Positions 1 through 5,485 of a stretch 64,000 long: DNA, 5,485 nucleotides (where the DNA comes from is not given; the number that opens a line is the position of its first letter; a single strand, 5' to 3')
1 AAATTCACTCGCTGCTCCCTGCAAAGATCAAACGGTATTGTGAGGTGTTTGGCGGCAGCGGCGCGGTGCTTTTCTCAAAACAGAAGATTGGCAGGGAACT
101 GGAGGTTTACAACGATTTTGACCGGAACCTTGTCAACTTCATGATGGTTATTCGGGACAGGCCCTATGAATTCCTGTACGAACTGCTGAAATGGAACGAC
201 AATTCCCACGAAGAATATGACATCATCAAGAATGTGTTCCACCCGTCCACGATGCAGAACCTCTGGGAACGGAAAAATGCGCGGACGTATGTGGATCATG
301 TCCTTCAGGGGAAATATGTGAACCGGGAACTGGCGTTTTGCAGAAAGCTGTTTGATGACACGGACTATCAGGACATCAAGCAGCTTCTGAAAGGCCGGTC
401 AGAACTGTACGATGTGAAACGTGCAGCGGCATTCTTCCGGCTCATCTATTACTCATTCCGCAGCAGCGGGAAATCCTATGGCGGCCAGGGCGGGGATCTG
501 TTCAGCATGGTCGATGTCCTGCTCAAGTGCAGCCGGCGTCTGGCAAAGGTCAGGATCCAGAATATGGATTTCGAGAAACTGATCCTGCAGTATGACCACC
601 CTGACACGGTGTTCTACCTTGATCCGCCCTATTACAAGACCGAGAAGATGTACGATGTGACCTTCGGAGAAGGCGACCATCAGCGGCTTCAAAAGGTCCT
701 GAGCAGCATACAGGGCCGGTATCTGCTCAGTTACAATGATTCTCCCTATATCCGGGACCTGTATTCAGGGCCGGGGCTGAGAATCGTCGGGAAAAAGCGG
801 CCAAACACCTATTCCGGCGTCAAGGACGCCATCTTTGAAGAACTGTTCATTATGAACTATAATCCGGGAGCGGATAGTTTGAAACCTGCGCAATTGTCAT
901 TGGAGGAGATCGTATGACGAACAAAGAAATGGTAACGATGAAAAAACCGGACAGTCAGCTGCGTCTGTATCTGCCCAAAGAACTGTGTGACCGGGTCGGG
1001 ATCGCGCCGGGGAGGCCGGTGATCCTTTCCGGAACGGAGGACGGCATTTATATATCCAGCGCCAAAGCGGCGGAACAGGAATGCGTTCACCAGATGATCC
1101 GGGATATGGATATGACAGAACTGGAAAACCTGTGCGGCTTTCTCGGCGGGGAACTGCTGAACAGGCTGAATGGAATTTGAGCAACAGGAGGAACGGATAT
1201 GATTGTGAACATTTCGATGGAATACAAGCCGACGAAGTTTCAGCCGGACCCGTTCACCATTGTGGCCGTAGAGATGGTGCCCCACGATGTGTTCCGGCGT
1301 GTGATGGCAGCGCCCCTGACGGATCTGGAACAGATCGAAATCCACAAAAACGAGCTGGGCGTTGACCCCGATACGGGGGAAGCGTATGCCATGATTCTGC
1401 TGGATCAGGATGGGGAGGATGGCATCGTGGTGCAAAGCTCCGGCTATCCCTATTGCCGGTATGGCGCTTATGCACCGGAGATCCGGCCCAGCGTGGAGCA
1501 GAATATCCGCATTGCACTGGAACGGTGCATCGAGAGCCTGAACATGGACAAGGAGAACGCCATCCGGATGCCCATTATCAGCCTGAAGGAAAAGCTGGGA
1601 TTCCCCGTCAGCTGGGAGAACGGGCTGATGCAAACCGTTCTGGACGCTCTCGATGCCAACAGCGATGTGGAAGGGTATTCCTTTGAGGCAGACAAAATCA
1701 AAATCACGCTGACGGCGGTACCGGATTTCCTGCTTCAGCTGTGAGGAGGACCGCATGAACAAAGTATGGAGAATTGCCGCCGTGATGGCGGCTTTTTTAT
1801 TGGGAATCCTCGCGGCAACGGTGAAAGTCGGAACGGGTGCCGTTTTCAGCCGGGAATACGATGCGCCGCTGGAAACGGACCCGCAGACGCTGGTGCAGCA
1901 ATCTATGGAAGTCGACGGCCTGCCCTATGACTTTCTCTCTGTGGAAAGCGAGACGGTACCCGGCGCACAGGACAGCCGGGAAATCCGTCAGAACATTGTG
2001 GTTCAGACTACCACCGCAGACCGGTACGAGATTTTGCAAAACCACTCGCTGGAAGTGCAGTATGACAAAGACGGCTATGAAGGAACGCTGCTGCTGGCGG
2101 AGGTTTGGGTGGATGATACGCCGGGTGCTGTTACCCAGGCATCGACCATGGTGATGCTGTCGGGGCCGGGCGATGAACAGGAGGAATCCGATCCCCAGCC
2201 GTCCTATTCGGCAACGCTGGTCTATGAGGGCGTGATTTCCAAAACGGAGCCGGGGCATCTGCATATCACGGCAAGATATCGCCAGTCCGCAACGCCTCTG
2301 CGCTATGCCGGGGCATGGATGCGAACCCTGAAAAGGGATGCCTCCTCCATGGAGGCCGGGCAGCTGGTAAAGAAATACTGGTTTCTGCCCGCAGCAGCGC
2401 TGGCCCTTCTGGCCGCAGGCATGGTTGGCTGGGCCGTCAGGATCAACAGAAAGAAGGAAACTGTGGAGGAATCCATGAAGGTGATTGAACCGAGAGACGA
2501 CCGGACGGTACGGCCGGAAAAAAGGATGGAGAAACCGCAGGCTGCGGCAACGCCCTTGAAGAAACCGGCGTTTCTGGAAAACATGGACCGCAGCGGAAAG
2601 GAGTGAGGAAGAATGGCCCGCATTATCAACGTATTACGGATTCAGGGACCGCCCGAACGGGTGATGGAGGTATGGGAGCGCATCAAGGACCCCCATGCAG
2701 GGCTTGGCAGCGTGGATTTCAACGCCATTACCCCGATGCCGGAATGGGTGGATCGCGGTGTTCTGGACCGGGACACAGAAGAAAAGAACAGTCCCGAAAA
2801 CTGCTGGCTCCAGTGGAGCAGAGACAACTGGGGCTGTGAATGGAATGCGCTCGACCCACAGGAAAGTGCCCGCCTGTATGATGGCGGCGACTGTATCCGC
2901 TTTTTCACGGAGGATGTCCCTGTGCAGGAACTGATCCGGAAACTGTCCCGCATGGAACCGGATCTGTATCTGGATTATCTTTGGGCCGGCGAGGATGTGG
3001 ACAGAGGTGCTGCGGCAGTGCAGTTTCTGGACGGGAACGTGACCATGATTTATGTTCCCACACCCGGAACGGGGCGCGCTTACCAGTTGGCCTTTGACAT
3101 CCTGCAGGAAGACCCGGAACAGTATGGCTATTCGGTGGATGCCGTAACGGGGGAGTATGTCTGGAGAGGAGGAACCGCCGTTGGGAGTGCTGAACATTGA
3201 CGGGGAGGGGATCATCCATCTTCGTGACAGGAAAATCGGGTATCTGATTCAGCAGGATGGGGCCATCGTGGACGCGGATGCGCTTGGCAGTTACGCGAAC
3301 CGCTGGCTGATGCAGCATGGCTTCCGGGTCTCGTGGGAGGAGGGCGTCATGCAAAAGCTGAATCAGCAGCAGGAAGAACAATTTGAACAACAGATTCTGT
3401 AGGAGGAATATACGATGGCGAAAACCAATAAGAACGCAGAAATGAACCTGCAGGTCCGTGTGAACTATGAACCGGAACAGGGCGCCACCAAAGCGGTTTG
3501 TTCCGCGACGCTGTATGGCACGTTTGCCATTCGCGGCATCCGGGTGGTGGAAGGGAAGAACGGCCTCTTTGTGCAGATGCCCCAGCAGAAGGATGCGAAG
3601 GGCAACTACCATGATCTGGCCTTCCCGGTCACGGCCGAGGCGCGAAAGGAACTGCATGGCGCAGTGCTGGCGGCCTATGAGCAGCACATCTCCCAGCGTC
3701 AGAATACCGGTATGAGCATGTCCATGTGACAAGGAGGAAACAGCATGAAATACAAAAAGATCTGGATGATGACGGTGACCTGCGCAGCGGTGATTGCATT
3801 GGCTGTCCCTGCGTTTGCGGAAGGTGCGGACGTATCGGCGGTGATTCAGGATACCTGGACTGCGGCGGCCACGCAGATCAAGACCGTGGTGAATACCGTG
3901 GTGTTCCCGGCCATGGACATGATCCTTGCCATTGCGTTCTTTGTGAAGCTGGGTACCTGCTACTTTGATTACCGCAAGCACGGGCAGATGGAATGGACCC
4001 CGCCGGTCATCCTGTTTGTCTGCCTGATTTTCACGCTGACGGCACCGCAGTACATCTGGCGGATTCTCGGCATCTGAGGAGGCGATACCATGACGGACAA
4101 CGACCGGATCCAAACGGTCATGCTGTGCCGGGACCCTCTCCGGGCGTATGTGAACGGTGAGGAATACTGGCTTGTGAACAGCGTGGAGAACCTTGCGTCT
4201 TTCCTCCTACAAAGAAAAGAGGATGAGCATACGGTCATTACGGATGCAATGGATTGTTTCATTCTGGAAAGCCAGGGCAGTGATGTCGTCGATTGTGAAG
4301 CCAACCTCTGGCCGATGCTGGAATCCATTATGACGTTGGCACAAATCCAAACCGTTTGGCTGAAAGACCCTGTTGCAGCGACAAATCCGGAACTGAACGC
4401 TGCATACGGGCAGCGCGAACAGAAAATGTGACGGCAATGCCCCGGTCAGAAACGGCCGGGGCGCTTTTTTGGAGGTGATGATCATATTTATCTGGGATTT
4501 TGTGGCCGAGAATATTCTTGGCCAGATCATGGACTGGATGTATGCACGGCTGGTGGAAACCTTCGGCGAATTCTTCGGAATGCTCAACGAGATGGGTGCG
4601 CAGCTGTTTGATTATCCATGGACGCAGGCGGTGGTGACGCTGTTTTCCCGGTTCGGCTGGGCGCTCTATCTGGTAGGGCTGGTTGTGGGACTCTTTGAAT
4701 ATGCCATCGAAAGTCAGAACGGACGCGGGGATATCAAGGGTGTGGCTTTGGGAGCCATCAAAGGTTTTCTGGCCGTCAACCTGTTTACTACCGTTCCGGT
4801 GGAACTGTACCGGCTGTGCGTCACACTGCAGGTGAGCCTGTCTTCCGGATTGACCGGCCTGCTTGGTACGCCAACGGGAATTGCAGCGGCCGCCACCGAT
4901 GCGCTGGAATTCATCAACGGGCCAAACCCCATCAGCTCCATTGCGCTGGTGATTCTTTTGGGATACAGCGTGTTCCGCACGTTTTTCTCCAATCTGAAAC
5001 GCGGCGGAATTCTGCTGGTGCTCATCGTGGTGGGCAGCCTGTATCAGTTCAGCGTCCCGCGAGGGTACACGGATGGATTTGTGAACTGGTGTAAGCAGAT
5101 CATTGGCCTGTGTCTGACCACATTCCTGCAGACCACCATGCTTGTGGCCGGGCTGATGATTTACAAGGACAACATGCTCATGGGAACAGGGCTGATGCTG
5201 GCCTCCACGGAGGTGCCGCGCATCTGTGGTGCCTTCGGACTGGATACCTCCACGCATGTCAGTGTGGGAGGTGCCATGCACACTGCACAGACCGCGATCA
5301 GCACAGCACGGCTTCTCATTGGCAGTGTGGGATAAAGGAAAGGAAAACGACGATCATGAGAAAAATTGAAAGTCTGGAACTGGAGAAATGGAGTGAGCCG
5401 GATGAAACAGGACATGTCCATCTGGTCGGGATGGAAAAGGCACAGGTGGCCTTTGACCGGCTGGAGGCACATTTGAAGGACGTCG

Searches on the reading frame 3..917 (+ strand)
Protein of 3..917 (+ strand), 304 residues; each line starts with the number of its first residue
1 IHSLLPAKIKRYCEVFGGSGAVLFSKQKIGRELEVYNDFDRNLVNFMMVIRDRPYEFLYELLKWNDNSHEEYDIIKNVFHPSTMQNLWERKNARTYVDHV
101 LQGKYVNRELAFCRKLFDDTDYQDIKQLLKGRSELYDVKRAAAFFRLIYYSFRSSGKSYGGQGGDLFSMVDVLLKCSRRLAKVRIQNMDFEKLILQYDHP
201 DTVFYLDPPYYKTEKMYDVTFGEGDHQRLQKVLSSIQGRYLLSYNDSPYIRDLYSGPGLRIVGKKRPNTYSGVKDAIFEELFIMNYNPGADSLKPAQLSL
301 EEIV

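Call 67: search_protein_families(library=pfam, proteins=[window:3-917:+], max_evalue=0.0001)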
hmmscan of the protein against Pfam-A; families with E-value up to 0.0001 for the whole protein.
window:3-917:+ (304 aa): 1 family
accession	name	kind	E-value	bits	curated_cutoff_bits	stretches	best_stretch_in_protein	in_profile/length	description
PF02086.21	MethyltransfD12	-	7.8e-21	75.4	22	1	1-256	12-241/253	D12 class N6 adenine-specific DNA methyltransferase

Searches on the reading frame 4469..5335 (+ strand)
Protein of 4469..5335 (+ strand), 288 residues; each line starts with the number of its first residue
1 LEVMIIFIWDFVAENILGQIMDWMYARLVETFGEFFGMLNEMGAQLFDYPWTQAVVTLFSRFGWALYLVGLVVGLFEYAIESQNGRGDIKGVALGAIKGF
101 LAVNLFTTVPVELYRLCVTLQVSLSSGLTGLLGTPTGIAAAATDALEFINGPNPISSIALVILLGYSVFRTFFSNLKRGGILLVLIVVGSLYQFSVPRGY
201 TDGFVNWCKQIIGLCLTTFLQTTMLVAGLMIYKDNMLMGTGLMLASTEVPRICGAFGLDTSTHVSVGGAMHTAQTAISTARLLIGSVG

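Call 67: search_protein_families(library=pfam, proteins=[window:4469-5335:+], max_evalue=0.0001)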
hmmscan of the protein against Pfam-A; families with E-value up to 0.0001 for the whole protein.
window:4469-5335:+ (288 aa): 2 families
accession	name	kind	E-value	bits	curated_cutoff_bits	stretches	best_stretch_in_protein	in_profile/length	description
PF19511.4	TrbL_5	-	1.5e-117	392.4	25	1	6-284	1-286/290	Conjugal transfer protein TrbL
PF19597.4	TrbL_4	-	1.5e-09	38.1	27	1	9-280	5-271/276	Conjugal transfer protein TrbL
